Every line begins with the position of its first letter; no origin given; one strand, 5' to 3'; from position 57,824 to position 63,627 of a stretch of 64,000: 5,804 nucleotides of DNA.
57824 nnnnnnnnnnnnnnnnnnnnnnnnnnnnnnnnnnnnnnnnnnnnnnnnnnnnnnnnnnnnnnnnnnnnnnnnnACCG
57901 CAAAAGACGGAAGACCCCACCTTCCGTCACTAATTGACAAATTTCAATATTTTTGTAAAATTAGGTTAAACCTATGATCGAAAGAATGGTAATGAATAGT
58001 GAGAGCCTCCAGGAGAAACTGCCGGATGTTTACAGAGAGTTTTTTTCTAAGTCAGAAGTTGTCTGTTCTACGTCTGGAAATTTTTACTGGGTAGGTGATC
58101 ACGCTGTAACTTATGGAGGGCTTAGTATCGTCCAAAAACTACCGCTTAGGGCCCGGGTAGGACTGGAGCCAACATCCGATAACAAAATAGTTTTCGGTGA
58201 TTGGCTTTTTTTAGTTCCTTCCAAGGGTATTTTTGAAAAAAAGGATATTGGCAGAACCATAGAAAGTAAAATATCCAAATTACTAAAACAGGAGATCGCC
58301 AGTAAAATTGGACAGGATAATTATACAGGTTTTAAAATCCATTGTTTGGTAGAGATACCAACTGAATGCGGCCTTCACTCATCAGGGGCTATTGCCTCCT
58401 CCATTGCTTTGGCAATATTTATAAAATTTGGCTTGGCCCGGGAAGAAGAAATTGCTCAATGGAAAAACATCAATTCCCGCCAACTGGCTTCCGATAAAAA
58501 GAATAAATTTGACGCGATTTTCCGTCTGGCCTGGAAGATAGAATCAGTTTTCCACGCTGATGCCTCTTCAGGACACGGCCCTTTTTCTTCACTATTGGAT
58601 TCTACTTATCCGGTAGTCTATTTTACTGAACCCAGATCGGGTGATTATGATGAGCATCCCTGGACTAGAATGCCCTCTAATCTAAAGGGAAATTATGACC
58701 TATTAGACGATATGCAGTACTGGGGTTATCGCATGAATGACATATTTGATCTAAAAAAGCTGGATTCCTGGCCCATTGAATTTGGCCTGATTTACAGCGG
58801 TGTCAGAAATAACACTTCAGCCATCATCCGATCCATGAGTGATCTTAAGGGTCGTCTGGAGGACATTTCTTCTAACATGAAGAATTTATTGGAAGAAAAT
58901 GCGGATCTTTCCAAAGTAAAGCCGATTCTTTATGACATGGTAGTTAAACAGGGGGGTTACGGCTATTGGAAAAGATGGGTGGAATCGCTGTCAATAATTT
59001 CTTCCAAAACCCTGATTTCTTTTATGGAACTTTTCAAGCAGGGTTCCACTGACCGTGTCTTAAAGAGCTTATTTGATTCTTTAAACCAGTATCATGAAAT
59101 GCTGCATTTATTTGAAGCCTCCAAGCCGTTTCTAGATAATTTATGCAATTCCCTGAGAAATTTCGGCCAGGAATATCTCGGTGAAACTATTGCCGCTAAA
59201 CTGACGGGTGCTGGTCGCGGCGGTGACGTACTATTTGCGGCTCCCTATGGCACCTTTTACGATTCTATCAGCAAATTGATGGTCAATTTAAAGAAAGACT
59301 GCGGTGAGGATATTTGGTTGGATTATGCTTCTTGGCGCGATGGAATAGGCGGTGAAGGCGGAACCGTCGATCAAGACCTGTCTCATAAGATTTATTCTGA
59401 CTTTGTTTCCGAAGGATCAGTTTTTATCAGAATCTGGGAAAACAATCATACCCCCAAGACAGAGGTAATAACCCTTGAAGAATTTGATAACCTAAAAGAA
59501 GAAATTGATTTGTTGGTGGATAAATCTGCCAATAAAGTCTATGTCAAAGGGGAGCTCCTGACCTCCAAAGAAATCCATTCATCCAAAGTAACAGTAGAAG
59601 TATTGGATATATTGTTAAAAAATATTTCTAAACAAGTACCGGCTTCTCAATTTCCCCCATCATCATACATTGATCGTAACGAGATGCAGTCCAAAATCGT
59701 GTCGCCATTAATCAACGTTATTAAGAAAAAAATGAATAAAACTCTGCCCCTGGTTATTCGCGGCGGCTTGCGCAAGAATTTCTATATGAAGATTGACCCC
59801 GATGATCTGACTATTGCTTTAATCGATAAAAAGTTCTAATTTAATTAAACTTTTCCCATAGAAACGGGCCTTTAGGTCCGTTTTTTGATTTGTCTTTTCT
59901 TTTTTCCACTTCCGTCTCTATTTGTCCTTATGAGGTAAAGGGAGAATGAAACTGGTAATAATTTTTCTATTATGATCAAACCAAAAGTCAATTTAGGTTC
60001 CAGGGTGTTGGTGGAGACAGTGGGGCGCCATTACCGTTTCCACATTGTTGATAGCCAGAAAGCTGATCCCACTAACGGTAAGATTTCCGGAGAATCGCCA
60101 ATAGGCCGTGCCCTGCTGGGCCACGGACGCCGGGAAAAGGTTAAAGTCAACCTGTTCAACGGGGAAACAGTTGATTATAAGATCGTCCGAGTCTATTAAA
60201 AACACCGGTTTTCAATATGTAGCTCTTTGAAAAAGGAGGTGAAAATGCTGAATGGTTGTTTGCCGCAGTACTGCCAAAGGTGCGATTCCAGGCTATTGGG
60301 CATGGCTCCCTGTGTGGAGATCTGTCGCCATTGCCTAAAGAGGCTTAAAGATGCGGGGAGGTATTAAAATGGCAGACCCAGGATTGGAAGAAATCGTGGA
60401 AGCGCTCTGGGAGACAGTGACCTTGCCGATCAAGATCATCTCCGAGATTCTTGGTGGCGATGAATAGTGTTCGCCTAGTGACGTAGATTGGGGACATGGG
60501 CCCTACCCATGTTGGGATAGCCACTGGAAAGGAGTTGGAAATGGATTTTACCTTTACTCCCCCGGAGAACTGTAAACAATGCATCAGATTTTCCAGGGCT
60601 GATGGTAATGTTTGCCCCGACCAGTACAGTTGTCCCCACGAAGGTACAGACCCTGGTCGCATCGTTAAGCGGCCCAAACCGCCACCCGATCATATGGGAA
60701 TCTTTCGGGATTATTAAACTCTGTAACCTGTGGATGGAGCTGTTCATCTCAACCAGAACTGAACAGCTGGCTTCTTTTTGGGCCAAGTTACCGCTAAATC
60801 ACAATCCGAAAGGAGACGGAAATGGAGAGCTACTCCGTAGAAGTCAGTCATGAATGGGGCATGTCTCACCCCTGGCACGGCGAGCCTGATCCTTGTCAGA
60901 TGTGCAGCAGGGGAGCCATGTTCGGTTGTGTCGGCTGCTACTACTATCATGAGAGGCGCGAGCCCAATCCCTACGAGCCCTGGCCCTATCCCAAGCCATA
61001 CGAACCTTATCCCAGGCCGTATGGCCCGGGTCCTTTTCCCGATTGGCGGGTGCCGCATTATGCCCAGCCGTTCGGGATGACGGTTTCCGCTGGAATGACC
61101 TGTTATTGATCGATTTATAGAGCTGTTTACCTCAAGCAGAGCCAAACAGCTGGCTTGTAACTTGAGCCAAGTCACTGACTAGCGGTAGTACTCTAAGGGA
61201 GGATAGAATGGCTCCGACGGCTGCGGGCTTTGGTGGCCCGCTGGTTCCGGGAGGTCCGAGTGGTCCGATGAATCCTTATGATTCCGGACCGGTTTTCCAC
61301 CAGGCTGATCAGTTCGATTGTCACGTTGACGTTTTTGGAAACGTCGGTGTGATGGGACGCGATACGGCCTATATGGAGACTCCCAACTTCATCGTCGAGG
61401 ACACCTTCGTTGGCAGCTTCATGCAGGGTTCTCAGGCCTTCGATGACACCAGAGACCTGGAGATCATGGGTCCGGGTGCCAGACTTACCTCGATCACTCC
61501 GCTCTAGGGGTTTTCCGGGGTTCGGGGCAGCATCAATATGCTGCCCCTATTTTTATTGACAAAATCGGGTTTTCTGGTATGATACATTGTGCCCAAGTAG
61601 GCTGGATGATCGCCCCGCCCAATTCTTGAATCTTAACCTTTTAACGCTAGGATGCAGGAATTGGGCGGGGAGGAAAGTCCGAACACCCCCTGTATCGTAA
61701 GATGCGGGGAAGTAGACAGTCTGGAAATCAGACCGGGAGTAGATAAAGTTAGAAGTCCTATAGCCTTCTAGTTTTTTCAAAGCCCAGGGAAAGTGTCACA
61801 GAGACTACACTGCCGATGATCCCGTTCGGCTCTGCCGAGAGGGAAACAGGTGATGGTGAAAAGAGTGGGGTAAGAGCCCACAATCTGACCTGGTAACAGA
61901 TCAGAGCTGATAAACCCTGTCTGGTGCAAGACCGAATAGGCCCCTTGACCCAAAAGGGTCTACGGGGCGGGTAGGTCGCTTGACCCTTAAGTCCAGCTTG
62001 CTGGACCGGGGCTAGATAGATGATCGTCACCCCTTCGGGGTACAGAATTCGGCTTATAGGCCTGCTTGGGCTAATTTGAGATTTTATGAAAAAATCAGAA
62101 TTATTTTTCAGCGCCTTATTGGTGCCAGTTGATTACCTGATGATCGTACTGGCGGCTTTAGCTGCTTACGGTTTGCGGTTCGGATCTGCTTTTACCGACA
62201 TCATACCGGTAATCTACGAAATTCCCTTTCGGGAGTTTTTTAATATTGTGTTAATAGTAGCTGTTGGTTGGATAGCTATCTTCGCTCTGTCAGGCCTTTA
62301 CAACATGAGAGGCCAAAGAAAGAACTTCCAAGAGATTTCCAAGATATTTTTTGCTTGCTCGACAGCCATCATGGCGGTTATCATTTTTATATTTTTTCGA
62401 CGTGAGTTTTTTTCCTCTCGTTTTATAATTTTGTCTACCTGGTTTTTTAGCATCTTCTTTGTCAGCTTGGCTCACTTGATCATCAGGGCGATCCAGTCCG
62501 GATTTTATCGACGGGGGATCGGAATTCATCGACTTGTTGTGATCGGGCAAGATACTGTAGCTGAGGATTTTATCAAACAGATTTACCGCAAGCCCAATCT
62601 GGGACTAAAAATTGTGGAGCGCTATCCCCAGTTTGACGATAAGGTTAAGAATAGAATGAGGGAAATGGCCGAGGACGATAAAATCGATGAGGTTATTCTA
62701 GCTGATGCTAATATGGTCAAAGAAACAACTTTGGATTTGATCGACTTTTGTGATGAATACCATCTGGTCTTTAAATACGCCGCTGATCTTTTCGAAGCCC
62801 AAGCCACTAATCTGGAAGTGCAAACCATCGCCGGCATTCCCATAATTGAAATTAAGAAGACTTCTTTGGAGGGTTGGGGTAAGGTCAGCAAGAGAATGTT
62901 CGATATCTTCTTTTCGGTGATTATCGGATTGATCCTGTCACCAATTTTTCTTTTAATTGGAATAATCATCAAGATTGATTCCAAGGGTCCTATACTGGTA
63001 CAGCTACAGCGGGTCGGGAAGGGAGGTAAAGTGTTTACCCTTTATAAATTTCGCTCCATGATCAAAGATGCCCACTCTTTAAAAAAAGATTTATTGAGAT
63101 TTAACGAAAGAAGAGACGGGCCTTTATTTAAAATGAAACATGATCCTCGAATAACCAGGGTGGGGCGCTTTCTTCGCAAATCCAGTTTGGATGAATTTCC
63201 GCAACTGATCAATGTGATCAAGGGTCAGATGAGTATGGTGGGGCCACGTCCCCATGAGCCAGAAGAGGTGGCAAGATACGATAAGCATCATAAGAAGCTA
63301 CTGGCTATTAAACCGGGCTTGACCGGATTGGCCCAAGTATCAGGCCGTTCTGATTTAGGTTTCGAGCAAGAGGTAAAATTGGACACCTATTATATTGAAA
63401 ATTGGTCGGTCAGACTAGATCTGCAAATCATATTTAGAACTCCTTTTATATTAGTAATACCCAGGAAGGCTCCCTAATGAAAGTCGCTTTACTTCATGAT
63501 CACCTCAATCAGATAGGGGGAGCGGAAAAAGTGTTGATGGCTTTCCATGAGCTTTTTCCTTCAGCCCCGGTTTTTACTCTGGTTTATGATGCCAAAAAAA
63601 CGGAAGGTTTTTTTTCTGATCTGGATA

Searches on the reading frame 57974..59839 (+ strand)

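Call 73: search_protein_families(library=pfam, proteins=[window:57974-59839:+], max_evalue=0.001)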
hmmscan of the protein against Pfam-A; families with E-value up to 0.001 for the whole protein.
window:57974-59839:+ (621 aa): 1 family
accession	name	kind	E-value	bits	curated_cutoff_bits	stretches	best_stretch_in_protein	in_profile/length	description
PF00288.32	GHMP_kinases_N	-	9.4e-05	23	22.3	1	108-162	10-61/87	GHMP kinases N terminal domain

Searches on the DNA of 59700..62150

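Call 74: search_rna_families(source=window, start=59700, end=62150, threshold=evalue, max_evalue=0.1)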
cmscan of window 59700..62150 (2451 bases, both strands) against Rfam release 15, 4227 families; matches with E-value up to 0.1: 1.
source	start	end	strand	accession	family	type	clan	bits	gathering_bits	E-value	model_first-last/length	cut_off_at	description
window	61594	62072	+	RF00010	RNaseP_bact_a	Gene; ribozyme;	CL00002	184.4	100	2.1e-59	1-367/367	no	Bacterial RNase P class A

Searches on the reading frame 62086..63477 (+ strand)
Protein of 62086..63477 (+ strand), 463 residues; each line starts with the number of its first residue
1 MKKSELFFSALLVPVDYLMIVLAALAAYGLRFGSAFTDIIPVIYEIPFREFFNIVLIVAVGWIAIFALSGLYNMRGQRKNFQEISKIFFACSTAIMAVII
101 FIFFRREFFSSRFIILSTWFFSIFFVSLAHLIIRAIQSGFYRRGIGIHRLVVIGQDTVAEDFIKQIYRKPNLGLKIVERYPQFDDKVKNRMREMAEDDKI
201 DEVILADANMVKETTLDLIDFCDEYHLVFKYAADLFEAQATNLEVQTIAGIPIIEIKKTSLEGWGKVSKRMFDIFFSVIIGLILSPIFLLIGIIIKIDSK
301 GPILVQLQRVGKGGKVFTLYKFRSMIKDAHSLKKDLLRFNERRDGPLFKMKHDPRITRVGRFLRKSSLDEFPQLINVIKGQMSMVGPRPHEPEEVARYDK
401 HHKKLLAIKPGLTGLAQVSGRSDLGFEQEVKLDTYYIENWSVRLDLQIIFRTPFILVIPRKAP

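Call 62: find_encoding_contigs(protein=window:62086-63477:+, flank=10000, max_places=2)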
Protein window:62086-63477:+ (463 aa): no gene with exactly this product is on record in the collection.

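Call 73: search_protein_families(library=pfam, proteins=[window:62086-63477:+], max_evalue=0.001)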
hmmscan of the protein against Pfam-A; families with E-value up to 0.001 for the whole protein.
window:62086-63477:+ (463 aa): 2 families
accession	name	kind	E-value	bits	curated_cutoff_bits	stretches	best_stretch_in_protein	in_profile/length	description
PF02397.22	Bac_transf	-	4.4e-66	222.3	27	1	269-455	1-176/179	Bacterial sugar transferase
PF13727.12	CoA_binding_3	-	8.3e-09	36.1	25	1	68-200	2-127/175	CoA-binding domain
